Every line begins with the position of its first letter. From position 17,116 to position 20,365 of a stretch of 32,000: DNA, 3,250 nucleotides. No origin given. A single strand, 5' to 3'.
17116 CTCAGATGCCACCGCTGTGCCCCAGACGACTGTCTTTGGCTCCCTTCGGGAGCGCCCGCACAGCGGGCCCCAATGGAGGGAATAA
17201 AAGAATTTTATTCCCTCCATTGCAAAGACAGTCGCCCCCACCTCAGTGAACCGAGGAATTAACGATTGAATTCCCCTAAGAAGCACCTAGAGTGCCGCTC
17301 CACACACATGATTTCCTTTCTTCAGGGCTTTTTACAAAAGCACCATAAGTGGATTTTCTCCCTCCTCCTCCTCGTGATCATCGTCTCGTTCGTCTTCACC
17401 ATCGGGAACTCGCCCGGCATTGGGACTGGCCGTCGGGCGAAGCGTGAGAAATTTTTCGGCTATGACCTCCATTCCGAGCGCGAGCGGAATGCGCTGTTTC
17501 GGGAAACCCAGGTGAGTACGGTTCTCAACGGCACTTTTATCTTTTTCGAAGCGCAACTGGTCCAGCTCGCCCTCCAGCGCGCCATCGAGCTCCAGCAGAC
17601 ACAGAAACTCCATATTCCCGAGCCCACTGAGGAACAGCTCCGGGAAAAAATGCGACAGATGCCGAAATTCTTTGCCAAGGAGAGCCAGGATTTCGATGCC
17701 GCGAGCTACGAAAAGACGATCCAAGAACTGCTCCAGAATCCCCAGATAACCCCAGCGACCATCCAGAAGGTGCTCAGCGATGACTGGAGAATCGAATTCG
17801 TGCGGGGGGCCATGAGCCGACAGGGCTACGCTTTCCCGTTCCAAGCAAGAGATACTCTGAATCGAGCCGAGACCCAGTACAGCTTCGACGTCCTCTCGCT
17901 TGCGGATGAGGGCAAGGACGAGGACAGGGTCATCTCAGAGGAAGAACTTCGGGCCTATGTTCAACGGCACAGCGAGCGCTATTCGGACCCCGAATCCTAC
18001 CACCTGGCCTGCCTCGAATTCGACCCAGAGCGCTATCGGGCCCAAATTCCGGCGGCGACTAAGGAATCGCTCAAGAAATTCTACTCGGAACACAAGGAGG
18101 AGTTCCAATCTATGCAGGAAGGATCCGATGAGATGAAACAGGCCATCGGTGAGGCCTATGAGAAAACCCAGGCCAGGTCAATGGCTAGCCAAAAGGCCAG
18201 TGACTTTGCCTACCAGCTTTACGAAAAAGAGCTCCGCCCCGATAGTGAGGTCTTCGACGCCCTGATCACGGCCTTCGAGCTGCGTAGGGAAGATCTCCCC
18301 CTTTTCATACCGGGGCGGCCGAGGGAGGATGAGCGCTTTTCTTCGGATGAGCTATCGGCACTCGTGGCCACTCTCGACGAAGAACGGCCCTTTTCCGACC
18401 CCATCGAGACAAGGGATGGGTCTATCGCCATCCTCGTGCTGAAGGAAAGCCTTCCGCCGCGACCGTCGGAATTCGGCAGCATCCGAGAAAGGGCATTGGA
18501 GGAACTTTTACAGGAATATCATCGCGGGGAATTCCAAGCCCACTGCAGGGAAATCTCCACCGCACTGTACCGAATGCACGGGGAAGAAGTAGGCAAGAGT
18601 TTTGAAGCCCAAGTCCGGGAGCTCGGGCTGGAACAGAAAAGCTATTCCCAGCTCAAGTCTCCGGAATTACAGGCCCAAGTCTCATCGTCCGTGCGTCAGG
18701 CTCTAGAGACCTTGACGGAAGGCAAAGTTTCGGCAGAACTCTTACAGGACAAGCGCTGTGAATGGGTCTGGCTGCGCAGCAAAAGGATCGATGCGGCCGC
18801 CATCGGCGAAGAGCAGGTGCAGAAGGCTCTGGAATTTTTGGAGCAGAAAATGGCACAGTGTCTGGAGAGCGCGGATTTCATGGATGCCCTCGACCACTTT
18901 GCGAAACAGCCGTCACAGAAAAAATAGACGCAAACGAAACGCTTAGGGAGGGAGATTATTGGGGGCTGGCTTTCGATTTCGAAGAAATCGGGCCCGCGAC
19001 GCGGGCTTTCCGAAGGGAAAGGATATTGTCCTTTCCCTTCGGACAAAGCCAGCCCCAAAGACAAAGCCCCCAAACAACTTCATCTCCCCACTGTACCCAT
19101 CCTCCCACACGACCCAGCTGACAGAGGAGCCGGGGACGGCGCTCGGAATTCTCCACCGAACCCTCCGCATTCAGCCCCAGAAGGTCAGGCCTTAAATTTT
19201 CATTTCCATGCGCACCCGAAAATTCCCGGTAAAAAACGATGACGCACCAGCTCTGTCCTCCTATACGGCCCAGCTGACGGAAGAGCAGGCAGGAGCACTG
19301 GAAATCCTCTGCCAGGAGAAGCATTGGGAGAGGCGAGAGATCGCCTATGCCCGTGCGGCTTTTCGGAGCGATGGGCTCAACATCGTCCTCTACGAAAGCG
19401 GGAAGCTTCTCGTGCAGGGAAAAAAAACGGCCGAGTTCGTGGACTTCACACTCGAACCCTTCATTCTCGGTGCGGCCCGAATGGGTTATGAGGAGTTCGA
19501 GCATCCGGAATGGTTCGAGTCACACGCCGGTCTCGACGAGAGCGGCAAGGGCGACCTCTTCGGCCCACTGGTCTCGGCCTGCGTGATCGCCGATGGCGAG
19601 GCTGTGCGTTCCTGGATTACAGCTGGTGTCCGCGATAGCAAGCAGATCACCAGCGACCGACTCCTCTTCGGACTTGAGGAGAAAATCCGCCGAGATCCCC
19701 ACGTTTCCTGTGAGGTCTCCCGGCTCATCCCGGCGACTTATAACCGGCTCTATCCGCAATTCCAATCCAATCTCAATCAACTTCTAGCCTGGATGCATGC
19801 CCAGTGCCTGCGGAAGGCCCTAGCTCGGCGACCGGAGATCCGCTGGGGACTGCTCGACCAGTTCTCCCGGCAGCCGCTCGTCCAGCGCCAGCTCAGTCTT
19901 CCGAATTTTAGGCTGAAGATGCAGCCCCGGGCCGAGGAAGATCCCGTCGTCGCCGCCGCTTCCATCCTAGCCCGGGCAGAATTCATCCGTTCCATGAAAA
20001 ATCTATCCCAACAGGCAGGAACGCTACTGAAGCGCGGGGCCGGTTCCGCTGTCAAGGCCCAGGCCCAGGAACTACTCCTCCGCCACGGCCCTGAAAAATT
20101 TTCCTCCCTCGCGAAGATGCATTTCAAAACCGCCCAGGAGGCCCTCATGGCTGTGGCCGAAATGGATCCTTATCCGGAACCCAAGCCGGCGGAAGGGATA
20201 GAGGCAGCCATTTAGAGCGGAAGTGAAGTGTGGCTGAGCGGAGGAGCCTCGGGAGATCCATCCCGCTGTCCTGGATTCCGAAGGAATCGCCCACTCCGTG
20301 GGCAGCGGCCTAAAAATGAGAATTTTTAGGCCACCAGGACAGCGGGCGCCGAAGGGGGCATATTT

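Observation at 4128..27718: Dense family of ~85-100 nt 'closing stem + three hairpins' intergenic elements (9 copies in 32 kb)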

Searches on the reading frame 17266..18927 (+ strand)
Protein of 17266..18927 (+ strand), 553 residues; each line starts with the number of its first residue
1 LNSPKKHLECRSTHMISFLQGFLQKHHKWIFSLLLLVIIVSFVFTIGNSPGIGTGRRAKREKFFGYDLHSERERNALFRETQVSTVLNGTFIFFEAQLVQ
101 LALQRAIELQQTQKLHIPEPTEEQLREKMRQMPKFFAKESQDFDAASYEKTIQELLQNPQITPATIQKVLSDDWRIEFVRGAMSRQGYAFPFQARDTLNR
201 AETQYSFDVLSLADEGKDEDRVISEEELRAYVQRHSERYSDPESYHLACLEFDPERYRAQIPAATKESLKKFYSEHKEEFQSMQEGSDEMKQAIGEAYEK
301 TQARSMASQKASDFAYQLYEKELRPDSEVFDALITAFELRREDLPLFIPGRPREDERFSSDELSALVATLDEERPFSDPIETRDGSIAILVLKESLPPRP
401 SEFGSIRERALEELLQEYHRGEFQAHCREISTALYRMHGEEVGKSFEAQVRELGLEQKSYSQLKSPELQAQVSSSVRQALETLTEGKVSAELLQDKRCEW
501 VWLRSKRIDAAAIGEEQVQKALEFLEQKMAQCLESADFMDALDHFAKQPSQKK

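Call 11: search_protein_families(library=ncbifam, proteins=[window:17266-18927:+])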
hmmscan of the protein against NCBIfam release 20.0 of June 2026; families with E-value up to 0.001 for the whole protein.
window:17266-18927:+ (553 aa): 1 family
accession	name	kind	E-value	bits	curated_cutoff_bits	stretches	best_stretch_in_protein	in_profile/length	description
NF008054.0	PRK10788.1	equivalog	1.7e-07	30.3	493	1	104-316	97-299/626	peptidylprolyl isomerase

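Call 34: find_related_loci(query=window:17266-18927:+, collection=metagenome_contigs, flank=10000)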
Query window:17266-18927:+ (553 aa) in metagenome_contigs; peptide patterns used: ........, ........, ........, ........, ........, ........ (x = any residue, [..] = any of these).
127 stretches matched a pattern; 1 encode a relative of the query (tblastn E <= 1e-3); 1 distinct loci.
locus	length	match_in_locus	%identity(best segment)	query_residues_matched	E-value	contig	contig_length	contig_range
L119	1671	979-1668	31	9-242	9e-33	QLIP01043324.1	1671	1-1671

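Call 35: find_homologous_proteins(query=window:17266-18927:+, max_evalue=1e-40)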
Query window:17266-18927:+ (553 aa): 10 proteins with E <= 1e-40 among 8000 candidates.
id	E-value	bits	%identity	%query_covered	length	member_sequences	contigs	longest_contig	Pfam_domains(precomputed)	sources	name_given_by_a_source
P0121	0.0e+0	1177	100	97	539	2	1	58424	PF13145.13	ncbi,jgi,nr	ncbi:MAG: hypothetical protein LBT57_02750 [Puniceicoccales bacterium]|jgi:peptidyl-prolyl cis-trans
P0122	1.9e-273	926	80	97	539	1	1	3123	PF13145.13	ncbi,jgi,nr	ncbi:MAG: SurA N-terminal domain-containing protein [Puniceicoccales bacterium]|jgi:peptidyl-prolyl 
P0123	1.4e-190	653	57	97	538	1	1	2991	PF13145.13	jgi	jgi:peptidyl-prolyl cis-trans isomerase D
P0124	2.3e-188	645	58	97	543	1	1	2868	PF13145.13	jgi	jgi:peptidyl-prolyl cis-trans isomerase D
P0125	2.7e-186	638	57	97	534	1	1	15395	PF13145.13,PF13624.12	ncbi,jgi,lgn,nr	ncbi:MAG: peptidylprolyl isomerase [Puniceicoccales bacterium]|jgi:peptidyl-prolyl cis-trans isomera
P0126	3.9e-183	628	56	97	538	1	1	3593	PF13145.13,PF13624.12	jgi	jgi:peptidyl-prolyl cis-trans isomerase D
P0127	7.8e-181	620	56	97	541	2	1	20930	PF13145.13,PF13624.12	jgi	jgi:peptidyl-prolyl cis-trans isomerase D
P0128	4.2e-177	608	55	97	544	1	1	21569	PF13624.12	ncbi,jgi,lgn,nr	ncbi:MAG: SurA N-terminal domain-containing protein [Puniceicoccales bacterium]|jgi:peptidyl-prolyl 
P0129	1.3e-133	465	74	56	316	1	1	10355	PF13145.13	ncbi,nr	ncbi:MAG: hypothetical protein LBD54_01390, partial [Puniceicoccales bacterium]|nr:hypothetical prot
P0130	2.8e-42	163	27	89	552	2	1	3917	PF13145.13,PF13624.12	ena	-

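Call 36: find_encoding_contigs(protein=P0121, flank=10000, max_places=2)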
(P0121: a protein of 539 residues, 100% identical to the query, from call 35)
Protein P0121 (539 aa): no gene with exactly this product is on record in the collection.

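Call 37: find_encoding_contigs(protein=P0129, flank=10000, max_places=2)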
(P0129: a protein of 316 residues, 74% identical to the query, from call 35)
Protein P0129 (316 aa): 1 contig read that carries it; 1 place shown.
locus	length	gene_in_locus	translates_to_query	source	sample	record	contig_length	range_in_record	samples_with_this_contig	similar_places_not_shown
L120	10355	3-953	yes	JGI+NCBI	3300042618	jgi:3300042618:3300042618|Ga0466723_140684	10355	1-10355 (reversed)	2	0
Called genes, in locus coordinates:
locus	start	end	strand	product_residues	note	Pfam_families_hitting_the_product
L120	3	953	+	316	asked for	PF13145:Rotamase_2 (faint)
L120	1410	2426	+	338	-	PF01351:RNase_HII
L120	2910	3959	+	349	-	PF01791:DeoC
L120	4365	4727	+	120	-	-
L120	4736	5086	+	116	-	-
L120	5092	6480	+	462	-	PF03237:Terminase_6N, PF17289:Terminase_6C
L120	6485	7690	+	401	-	PF06074:Portal_Mu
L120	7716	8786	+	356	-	PF10123:Mu-like_Pro_N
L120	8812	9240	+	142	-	-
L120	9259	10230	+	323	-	-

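Call 38: find_encoding_contigs(protein=P0122, flank=10000, max_places=2)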
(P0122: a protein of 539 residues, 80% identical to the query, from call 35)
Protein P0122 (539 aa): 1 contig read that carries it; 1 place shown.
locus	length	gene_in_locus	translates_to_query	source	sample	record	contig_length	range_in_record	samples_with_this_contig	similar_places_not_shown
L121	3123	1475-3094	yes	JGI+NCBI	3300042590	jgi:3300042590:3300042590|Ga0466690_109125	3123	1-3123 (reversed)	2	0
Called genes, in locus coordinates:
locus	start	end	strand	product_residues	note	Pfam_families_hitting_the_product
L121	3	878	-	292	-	?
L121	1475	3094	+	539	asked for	PF13145:Rotamase_2 (faint)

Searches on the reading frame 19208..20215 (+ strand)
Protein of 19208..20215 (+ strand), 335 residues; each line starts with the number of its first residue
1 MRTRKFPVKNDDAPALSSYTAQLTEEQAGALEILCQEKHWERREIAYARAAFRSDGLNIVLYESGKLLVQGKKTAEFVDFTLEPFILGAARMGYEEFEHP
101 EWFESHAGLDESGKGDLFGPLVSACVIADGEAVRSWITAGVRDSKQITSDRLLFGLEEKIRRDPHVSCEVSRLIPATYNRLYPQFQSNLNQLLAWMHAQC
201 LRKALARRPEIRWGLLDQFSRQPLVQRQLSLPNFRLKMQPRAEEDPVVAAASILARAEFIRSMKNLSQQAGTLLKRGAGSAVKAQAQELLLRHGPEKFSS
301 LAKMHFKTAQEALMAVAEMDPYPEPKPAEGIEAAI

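Call 11: search_protein_families(library=ncbifam, proteins=[window:19208-20215:+])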
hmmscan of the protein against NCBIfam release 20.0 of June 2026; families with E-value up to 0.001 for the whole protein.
window:19208-20215:+ (335 aa): 9 families
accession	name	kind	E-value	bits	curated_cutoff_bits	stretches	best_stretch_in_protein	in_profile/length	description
TIGR00716.1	rnhC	equivalog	1.3e-52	178.9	161.2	1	51-308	32-284/284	ribonuclease HIII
TIGR00729.1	TIGR00729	equivalog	4e-12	46.6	123.3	1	107-311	2-204/207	ribonuclease HII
NF010537.0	PRK13925.1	equivalog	6.4e-12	45.5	252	1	104-151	10-57/200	ribonuclease HII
NF010538.0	PRK13926.1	equivalog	2.6e-10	40.8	285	1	97-282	12-180/213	ribonuclease HII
NF000595.1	PRK00015.1-3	equivalog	4.5e-09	36.6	167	1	106-271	4-149/188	ribonuclease HII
NF000594.1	PRK00015.1-1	equivalog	1.3e-08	34.8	243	1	96-151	61-112/251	ribonuclease HII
NF000596.1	PRK00015.1-4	equivalog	1.9e-06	27.8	251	1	106-153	2-45/186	ribonuclease HII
NF000598.1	PRK00015.2-2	equivalog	3e-06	27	273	1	91-150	7-65/203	ribonuclease HII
NF011119.0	PRK14550.1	equivalog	1.3e-05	25.3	350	1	108-167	4-62/204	ribonuclease HII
